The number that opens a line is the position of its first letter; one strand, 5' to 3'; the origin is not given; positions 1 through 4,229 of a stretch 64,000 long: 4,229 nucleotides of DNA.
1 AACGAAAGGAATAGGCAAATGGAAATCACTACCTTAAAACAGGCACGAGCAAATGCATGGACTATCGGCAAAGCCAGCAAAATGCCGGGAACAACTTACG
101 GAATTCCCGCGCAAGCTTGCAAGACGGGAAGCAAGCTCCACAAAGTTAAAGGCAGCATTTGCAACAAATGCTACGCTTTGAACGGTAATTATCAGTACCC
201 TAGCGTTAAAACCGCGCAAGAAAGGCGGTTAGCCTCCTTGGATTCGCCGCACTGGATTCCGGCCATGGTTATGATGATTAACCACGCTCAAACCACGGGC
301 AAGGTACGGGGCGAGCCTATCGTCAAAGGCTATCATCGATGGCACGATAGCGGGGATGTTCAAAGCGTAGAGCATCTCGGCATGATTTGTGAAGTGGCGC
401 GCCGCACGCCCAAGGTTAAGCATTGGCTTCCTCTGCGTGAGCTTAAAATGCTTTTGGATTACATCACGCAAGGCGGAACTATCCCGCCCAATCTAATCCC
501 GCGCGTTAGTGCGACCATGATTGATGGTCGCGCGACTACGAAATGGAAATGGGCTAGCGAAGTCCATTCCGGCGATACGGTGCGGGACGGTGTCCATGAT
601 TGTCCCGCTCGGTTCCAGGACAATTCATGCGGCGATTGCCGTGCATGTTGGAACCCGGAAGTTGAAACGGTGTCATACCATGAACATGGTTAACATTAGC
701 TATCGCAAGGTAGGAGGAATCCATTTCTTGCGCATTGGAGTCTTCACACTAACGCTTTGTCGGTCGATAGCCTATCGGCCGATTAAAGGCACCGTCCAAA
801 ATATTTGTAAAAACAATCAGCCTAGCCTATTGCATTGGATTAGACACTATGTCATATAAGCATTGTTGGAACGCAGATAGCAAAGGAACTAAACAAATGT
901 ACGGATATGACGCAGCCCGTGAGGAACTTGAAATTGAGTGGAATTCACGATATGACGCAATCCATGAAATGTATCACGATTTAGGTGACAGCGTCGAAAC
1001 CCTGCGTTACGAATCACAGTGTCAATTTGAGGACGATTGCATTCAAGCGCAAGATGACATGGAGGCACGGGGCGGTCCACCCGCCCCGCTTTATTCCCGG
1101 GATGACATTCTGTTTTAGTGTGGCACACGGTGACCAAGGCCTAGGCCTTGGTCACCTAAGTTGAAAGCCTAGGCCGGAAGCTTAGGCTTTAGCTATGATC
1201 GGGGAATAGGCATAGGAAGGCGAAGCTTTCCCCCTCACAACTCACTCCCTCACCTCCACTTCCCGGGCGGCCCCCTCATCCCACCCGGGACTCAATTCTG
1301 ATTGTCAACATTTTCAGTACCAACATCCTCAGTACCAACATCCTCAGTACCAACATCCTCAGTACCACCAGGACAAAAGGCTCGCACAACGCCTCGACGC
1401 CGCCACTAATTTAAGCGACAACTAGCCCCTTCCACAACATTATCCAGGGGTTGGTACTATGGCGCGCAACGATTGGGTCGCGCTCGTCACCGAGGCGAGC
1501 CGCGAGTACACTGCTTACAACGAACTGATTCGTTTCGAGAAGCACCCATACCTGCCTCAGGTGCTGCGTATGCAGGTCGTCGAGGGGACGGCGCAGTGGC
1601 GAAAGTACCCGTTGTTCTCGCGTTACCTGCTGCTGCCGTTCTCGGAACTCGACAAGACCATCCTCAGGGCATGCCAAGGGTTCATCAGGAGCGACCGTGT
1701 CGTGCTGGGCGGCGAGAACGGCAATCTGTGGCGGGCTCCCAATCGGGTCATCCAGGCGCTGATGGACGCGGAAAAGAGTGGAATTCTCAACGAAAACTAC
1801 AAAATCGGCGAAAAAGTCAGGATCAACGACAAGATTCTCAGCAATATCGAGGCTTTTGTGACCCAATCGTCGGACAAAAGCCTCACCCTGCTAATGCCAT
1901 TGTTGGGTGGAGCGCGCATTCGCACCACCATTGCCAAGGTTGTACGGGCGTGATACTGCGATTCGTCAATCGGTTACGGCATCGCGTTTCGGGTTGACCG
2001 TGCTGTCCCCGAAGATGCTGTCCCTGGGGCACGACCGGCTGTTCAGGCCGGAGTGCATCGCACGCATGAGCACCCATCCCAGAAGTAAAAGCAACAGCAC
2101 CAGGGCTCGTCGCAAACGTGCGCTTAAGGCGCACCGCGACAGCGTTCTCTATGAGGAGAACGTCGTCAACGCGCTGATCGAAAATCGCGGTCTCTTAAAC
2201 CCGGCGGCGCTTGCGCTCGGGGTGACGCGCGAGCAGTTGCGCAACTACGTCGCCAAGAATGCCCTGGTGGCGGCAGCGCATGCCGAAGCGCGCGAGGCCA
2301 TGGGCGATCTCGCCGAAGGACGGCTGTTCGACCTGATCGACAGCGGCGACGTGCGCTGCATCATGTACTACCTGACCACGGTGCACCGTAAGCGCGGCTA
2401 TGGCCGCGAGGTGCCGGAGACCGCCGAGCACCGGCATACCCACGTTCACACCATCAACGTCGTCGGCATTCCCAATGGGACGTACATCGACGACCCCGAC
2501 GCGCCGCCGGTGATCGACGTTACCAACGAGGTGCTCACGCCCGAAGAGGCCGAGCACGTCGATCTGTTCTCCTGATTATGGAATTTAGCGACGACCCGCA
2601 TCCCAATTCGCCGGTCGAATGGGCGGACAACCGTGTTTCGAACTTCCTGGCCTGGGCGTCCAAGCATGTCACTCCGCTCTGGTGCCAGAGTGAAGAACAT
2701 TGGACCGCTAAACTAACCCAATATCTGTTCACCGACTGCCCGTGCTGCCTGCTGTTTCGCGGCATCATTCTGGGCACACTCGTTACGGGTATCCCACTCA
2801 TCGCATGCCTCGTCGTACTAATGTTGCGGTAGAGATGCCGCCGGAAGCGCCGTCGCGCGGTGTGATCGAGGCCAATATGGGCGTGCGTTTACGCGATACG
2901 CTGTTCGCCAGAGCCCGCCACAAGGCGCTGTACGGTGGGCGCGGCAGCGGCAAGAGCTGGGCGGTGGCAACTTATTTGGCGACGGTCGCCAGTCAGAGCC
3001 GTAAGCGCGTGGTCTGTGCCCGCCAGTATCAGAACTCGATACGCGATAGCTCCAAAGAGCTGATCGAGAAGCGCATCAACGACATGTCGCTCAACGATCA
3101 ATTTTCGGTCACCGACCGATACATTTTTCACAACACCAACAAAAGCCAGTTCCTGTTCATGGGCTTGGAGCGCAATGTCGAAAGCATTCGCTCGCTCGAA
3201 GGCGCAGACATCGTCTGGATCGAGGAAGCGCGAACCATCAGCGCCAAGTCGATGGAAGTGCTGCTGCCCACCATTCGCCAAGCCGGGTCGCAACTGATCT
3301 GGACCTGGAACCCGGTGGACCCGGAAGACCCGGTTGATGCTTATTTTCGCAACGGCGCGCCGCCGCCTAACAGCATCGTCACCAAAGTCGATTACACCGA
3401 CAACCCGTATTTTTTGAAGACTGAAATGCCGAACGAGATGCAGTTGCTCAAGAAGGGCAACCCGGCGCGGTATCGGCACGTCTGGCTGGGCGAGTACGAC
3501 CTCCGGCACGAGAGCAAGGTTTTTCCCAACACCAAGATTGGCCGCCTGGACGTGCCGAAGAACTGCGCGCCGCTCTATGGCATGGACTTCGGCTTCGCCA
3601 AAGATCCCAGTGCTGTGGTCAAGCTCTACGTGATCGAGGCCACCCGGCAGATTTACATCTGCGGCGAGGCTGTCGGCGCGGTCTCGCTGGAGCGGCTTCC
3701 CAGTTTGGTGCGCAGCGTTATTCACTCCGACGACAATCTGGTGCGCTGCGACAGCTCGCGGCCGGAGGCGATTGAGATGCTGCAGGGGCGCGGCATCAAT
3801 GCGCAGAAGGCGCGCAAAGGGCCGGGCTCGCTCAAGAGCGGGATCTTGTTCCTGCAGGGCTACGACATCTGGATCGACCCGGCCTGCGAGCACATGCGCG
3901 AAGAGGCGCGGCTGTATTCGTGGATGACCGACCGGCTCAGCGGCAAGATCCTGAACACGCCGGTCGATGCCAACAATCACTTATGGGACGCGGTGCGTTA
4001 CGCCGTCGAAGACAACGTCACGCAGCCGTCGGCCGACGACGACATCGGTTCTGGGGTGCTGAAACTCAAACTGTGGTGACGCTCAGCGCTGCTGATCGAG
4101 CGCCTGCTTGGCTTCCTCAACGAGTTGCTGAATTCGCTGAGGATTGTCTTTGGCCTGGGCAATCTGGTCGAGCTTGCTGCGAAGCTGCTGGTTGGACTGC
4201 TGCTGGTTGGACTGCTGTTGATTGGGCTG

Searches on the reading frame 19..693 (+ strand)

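Call 82: search_protein_families(library=phrogs, proteins=[window:19-693:+], max_evalue=0.001)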
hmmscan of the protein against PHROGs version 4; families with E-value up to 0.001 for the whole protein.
window:19-693:+ (224 aa): 1 family
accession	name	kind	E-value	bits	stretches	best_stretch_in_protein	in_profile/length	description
phrog_1392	-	unknown function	1.7e-14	54.8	1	19-223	64-279/296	-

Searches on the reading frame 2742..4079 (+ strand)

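Call 82: search_protein_families(library=phrogs, proteins=[window:2742-4079:+], max_evalue=0.001)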
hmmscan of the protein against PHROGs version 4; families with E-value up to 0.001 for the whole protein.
window:2742-4079:+ (445 aa): 7 families
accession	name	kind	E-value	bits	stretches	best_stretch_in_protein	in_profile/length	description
phrog_3717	-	head and packaging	1.7e-60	205.9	1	45-295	10-270/277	terminase large subunit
phrog_2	-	head and packaging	2.1e-46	160.1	1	52-429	275-596/807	terminase large subunit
phrog_6672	-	head and packaging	2.3e-33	115.8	1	328-428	31-132/145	terminase large subunit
phrog_5653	-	head and packaging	1.2e-27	98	1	271-426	26-181/199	terminase large subunit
phrog_979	-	head and packaging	1.3e-07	31.7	1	56-197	163-309/642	terminase large subunit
phrog_8711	-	head and packaging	3.4e-07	31.3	1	42-120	9-88/89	terminase large subunit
phrog_18557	-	head and packaging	0.00014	22.9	1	354-424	1-72/88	terminase large subunit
